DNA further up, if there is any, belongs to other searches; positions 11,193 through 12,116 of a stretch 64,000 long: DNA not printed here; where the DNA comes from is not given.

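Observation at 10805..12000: Higher-GC islet beside the tRNA encoding an OMP-like beta-barrel protein, bracketed by related hairpin repeats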

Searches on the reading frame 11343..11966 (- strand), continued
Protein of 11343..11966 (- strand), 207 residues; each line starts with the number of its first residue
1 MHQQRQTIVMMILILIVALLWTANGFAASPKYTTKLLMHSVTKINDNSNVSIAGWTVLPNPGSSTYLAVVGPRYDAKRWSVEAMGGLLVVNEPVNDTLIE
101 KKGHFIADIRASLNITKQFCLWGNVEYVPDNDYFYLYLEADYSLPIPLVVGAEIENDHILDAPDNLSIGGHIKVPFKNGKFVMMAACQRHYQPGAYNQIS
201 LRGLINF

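Call 46: list_cluster_members(proteins=[P0021, P0022, P0023, P0024, P0025, P0027, P0028, P0031, P0037, P0042])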
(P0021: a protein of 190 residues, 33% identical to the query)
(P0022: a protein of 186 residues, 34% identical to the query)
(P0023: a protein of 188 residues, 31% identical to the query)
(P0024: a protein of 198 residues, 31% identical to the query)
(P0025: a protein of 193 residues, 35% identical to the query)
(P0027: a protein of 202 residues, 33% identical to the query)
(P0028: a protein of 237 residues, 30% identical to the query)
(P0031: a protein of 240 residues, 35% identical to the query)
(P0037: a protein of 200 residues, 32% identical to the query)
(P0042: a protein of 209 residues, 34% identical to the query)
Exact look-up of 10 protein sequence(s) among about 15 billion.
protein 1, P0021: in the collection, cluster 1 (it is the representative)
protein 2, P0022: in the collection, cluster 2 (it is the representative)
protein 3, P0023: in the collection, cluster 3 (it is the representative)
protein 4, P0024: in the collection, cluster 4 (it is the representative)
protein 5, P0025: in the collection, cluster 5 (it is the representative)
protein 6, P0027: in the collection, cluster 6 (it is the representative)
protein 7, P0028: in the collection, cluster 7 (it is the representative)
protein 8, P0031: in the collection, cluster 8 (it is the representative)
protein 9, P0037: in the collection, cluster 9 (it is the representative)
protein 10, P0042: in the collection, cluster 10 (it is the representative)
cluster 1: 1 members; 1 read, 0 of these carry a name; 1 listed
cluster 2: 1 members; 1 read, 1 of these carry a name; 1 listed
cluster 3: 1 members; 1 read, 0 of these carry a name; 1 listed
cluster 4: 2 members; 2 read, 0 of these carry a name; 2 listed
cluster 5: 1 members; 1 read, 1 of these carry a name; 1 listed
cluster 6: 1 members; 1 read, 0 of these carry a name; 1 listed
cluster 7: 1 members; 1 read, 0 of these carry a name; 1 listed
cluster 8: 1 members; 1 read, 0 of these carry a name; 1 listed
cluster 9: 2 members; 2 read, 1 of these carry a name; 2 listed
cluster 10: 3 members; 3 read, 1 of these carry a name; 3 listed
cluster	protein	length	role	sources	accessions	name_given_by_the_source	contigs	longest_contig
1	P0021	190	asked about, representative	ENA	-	-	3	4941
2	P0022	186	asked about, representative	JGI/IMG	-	hypothetical protein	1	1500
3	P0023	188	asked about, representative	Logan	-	-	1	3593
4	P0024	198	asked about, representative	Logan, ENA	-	-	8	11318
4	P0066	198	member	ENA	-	-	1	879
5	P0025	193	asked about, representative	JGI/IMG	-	hypothetical protein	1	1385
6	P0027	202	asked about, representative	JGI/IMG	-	-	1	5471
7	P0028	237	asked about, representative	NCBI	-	-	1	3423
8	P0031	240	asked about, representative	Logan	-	-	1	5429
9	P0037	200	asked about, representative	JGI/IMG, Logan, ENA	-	-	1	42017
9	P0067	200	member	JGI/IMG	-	hypothetical protein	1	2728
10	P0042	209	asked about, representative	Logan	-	-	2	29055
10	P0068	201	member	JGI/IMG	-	hypothetical protein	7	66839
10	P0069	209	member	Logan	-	-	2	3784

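Call 47: find_encoding_contigs(protein=P0014, flank=10000, max_places=2)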
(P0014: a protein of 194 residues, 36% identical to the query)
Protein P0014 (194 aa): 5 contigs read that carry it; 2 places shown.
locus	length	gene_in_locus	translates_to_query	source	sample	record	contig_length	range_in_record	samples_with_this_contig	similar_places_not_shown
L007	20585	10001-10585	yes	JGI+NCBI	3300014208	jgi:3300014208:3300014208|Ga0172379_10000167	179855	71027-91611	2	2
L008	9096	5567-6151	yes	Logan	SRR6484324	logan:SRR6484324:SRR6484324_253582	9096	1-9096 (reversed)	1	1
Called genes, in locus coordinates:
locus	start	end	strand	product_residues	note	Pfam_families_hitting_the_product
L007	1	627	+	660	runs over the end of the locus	PF04760:IF2_N, PF00009:GTP_EFTU, PF00071:Ras (weak), PF01926:MMR_HSR1, PF22042:EF-G_D2, PF03144:GTP_EFTU_D2 (faint), PF11987:IF-2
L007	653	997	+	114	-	PF02033:RBFA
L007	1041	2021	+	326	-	PF01368:DHH, PF02272:DHHA1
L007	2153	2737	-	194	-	-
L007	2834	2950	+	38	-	-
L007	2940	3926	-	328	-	PF04055:Radical_SAM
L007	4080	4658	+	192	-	PF00574:CLP_protease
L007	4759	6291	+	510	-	PF12072:RNase_Y_N, PF00013:KH_1, PF22891:KH_PNO1_2nd (weak), PF01966:HD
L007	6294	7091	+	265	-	PF00149:Metallophos, PF13277:YmdB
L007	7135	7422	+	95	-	PF00216:Bac_DNA_binding, PF18291:HU-HIG (weak), PF18175:HU-CCDC81_bac_2 (weak)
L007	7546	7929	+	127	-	-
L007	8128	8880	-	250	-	PF01978:TrmB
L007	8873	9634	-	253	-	PF01978:TrmB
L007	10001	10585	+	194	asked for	-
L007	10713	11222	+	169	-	-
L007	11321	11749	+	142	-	-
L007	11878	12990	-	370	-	PF00586:AIRS, PF02769:AIRS_C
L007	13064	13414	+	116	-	-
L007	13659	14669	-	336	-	-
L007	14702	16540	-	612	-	PF06480:FtsH_ext, PF00004:AAA, PF07728:AAA_5 (weak), PF17862:AAA_lid_3, PF01434:Peptidase_M41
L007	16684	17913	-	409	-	PF21710:Spt6_S1 (faint), PF00575:S1 (weak), PF13509:S1_2 (faint), PF00575:S1, PF23459:S1_RRP5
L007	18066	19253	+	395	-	-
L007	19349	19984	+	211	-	PF13483:Lactamase_B_3, PF12706:Lactamase_B_2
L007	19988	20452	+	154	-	-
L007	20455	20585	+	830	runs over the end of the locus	PF00521:DNA_topoisoIV, PF03989:DNA_gyraseA_C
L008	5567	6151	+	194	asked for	-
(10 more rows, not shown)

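Call 48: find_encoding_contigs(protein=P0011, flank=10000, max_places=2)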
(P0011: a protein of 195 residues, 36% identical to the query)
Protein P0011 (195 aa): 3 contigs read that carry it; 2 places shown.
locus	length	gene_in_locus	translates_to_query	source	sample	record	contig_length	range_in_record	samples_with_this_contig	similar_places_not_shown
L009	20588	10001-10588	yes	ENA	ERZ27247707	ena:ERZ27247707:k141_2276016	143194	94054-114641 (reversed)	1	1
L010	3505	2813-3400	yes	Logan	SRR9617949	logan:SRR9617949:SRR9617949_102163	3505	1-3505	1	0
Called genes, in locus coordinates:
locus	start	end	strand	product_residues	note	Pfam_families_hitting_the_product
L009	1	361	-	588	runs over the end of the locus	-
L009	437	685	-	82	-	PF01541:GIY-YIG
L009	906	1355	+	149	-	-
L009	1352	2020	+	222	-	PF00081:Sod_Fe_N, PF02777:Sod_Fe_C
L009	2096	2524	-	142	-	-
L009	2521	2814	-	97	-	-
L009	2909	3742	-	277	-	PF00551:Formyl_trans_N, PF02911:Formyl_trans_C (weak)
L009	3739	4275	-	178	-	PF01327:Pep_deformylase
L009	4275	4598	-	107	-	-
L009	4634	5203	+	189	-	PF02834:LigT_PEase (weak), PF13563:2_5_RNA_ligase2 (weak)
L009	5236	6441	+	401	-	PF22694:CtpB_N-like, PF00595:PDZ, PF13180:PDZ_2 (weak), PF17820:PDZ_6, PF03572:Peptidase_S41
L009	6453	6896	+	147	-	PF01281:Ribosomal_L9_N, PF03948:Ribosomal_L9_C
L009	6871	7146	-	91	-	PF01016:Ribosomal_L27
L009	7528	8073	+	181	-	-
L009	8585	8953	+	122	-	-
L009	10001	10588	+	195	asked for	-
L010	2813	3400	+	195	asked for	-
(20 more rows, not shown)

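Call 58: search_protein_families(library=phrogs, proteins=[window:11343-11966:-, L007:10713-11222:+, L007:11321-11749:+, L002:3055-3312:+, L007:7546-7929:+], max_evalue=0.01)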
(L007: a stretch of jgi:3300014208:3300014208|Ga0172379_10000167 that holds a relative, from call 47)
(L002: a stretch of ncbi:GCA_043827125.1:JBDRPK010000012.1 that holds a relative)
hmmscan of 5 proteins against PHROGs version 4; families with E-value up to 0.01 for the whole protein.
window:11343-11966:- (207 aa): 0 families

L007:10713-11222:+ (169 aa): 0 families

L007:11321-11749:+ (142 aa): 0 families

L002:3055-3312:+ (85 aa): 0 families

L007:7546-7929:+ (127 aa): 0 families

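Call 63: search_protein_families(library=pfam, alignment_id=A1, max_evalue=1)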
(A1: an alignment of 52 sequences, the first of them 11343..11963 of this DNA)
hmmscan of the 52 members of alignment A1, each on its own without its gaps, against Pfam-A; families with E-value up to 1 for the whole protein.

A. member 1, window:11343-11963:- (206 aa): 1 family
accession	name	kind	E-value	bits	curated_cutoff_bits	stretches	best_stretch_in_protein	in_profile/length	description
PF02706.20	Wzz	-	0.23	12.3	25.5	1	4-51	14-61/91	Chain length determinant protein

B. families by the number of members that match (of 52 scanned): 17 families
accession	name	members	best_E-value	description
PF13609.12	Porin_4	1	7.8e-05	Gram-negative porin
PF18374.6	Enolase_like_N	1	0.024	Enolase N-terminal domain-like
PF10166.14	DUF2368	1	0.026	Uncharacterised conserved protein (DUF2368)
PF17036.11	CBP_BcsS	1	0.033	Cellulose biosynthesis protein BcsS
PF22849.2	CATSPERE_Ig-like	1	0.044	CATSPERE Ig-like domain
PF08551.15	DUF1751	1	0.078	Eukaryotic integral membrane protein (DUF1751)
PF00784.22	MyTH4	1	0.1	MyTH4 domain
PF04144.18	SCAMP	1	0.14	SCAMP family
PF20858.2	Pgp3_N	1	0.14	Immunodominant antigen Pgp3, N-terminal domain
PF07372.17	DUF1491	1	0.21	Protein of unknown function (DUF1491)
PF02706.20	Wzz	1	0.23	Chain length determinant protein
PF08381.16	BRX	1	0.26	Transcription factor regulating root and shoot growth via Pin3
PF19044.6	P-loop_TraG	1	0.28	TraG P-loop domain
PF05324.18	Sperm_Ag_HE2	1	0.32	Sperm antigen HE2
PF13663.11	DUF4148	1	0.41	Domain of unknown function (DUF4148)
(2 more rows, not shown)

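Call 64: search_solved_structures(query=A1, max_evalue=10)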
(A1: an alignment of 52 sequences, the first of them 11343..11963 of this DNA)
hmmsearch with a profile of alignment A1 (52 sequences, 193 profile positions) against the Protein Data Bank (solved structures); distinct sequences matched with E-value up to 10: 0.

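Call 68: find_encoding_contigs(protein=P0068, flank=8000, max_places=2)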
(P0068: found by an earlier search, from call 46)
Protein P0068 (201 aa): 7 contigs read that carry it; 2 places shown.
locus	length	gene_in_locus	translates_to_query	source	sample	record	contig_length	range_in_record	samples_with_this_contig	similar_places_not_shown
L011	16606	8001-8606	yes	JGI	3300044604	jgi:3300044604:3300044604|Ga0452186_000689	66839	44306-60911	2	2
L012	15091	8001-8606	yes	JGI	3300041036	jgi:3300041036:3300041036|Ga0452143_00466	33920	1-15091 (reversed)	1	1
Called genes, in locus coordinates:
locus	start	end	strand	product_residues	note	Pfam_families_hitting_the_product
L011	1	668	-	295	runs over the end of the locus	PF03190:Thioredox_DsbH (weak), PF00085:Thioredoxin, PF13899:Thioredoxin_7, PF13098:Thioredoxin_2, PF13174:TPR_6 (faint)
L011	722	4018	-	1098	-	PF27464:PlsB_N, PF01553:Acyltransferase, PF19277:GPAT_C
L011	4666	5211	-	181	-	-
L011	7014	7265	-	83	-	-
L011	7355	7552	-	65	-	-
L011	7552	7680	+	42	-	-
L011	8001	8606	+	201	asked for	-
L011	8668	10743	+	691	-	PF00884:Sulfatase (faint), PF01663:Phosphodiest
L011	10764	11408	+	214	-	-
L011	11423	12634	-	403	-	-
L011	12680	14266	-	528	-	PF02310:B12-binding, PF13353:Fer4_12 (faint), PF04055:Radical_SAM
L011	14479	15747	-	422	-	PF14269:Arylsulfotran_2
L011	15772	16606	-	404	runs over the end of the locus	PF05935:Arylsulfotrans (faint), PF14269:Arylsulfotran_2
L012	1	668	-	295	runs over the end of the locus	PF03190:Thioredox_DsbH (weak), PF00085:Thioredoxin, PF13899:Thioredoxin_7, PF13098:Thioredoxin_2, PF13174:TPR_6 (faint)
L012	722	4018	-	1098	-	PF27464:PlsB_N, PF01553:Acyltransferase, PF19277:GPAT_C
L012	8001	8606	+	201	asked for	-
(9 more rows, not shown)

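Call 69: find_encoding_contigs(protein=P0018, flank=8000, max_places=2)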
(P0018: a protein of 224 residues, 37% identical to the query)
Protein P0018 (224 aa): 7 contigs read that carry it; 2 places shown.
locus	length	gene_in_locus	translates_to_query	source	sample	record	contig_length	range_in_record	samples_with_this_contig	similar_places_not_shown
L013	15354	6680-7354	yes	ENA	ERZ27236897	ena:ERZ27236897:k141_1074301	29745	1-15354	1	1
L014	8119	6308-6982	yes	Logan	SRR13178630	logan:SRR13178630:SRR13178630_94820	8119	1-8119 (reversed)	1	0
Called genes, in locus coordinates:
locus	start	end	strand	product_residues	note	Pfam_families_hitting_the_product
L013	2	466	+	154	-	?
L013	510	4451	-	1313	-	-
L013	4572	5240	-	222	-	PF00072:Response_reg, PF00196:GerE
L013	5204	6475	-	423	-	PF20969:MASE11, PF07730:HisKA_3, PF02518:HATPase_c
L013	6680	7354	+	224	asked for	-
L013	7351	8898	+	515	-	PF00474:SSF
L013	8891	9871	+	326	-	PF00710:Asparaginase, PF17763:Asparaginase_C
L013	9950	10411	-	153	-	-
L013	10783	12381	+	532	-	PF00069:Pkinase, PF03109:ABC1 (faint), PF07714:PK_Tyr_Ser-Thr, PF06293:Kdo (weak)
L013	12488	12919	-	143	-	PF01934:HepT-like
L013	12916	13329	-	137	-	PF01909:NTP_transf_2 (weak), PF18765:Polbeta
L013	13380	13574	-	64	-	-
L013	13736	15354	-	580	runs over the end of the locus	PF08448:PAS_4, PF00512:HisKA (weak), PF02518:HATPase_c, PF00072:Response_reg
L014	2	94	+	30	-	?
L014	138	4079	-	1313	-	-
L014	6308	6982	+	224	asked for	-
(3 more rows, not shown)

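Call 70: find_encoding_contigs(protein=P0037, flank=8000, max_places=2)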
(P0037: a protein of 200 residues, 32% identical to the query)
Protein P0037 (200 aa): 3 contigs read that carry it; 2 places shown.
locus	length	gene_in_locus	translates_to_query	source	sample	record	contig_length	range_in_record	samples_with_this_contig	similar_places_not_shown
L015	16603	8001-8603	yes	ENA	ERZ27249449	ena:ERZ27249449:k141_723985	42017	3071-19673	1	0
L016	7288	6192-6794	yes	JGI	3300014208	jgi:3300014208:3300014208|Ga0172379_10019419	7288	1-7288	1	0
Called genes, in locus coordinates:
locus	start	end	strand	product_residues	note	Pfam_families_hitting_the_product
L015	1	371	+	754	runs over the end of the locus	PF11369:DUF3160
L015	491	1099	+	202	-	-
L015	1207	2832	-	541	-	PF00999:Na_H_Exchanger, PF02254:TrkA_N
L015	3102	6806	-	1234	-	PF00932:LTD, PF18911:PKD_4, PF00801:PKD, PF00932:LTD, PF00801:PKD (weak), PF18911:PKD_4, PF00932:LTD, PF01336:tRNA_anti-codon (weak), +1 more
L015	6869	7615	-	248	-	PF01978:TrmB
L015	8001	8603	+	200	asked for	-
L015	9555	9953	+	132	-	PF01258:zf-dskA_traR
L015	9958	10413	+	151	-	PF01252:Peptidase_A8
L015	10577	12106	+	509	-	PF13541:ChlI, PF00158:Sigma54_activat (faint), PF01078:Mg_chelatase, PF07728:AAA_5 (faint), PF00493:MCM (weak), PF13335:Mg_chelatase_C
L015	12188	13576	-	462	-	PF23446:LysM1_NFP_LYK (faint), PF01476:LysM, PF23473:LysM3_LYK4_5 (weak), PF01476:LysM, PF23473:LysM3_LYK4_5 (weak), PF01551:Peptidase_M23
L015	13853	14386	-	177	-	-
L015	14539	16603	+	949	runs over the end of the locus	PF00912:Transgly, PF00905:Transpeptidase, PF17957:Big_7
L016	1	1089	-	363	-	?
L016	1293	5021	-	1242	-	PF00932:LTD, PF00801:PKD, PF18911:PKD_4, PF00932:LTD, PF00801:PKD (weak), PF18911:PKD_4, PF00932:LTD, PF01336:tRNA_anti-codon (weak), +1 more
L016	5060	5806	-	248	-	PF01978:TrmB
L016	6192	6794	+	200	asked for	-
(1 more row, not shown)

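Call 89: search_protein_families(library=padloc, proteins=[window:11343-11966:-, L007:10713-11222:+, L007:11321-11749:+], max_evalue=0.01)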
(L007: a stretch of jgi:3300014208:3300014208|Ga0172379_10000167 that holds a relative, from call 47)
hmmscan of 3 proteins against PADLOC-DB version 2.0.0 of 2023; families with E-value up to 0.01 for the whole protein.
window:11343-11966:- (207 aa): 0 families

L007:10713-11222:+ (169 aa): 0 families

L007:11321-11749:+ (142 aa): 0 families

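Call 100: fold_search(model_id=the predicted structure, library=viral)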
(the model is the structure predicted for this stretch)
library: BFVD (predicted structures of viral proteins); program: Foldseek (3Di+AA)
matches with E <= 10: 350; with E <= 0.001: 1
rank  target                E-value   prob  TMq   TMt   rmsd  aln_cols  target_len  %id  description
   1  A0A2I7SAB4            7.0e-04  1.00  0.53  0.36   8.4       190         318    9  (no name in the UniProt tables at hand)
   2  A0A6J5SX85            4.0e-03  0.99  0.32  0.28  18.1       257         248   10  DUF481 domain-containing protein [uncultured Caudovirales phage]
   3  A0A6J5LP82            5.2e-03  1.00  0.47  0.36   7.4       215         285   12  OmpC Outer membrane protein (Porin) [uncultured Caudovirales phage]
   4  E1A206                6.3e-03  1.00  0.39  0.37  16.4       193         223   12  Outer membrane protein [Aeromonas phage phiAS5]
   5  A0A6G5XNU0            6.6e-03  0.97  0.28  0.23  17.9       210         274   14  (no name in the UniProt tables at hand)
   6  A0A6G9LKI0            2.4e-02  0.97  0.29  0.10  17.5       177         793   11  (no name in the UniProt tables at hand)
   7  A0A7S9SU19            3.1e-02  0.98  0.37  0.15  12.3       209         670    9  Uncharacterized protein [Virus NIOZ-UU157]
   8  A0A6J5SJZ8            3.4e-02  1.00  0.33  0.39   6.2       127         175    9  Outer membrane protein beta-barrel [uncultured Caudovirales phage]
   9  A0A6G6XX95            3.8e-02  1.00  0.29  0.33   5.6        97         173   14  (no name in the UniProt tables at hand)
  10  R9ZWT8                3.8e-02  0.89  0.25  0.19   8.3       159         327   13  Outer-membrane protein OmpA domain containing protein [Cellulophaga phage phi17:2]
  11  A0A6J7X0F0            5.4e-02  0.97  0.38  0.37  17.3       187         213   12  Uncharacterized protein [uncultured Caudovirales phage]
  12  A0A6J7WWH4            6.9e-02  0.99  0.38  0.42  11.6       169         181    7  Uncharacterized protein [uncultured Caudovirales phage]
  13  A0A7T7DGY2            7.2e-02  0.33  0.17  0.17  20.6       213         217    8  (no name in the UniProt tables at hand)
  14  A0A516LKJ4            1.1e-01  0.35  0.24  0.18  22.2       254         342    6  (no name in the UniProt tables at hand)
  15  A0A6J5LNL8            1.2e-01  0.23  0.19  0.20  19.4       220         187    9  Outer membrane protein beta-barrel [uncultured Caudovirales phage]
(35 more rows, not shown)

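Call 101: find_encoding_contigs(protein=P0002, flank=3000, max_places=2)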
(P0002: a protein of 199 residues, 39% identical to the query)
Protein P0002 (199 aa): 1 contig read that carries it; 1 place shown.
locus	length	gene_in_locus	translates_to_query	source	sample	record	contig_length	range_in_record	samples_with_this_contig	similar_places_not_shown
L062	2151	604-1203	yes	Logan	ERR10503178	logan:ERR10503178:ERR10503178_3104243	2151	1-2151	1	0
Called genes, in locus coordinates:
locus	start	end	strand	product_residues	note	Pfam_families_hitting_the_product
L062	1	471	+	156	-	?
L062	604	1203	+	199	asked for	-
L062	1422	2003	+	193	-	PF01966:HD (weak)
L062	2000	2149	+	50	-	?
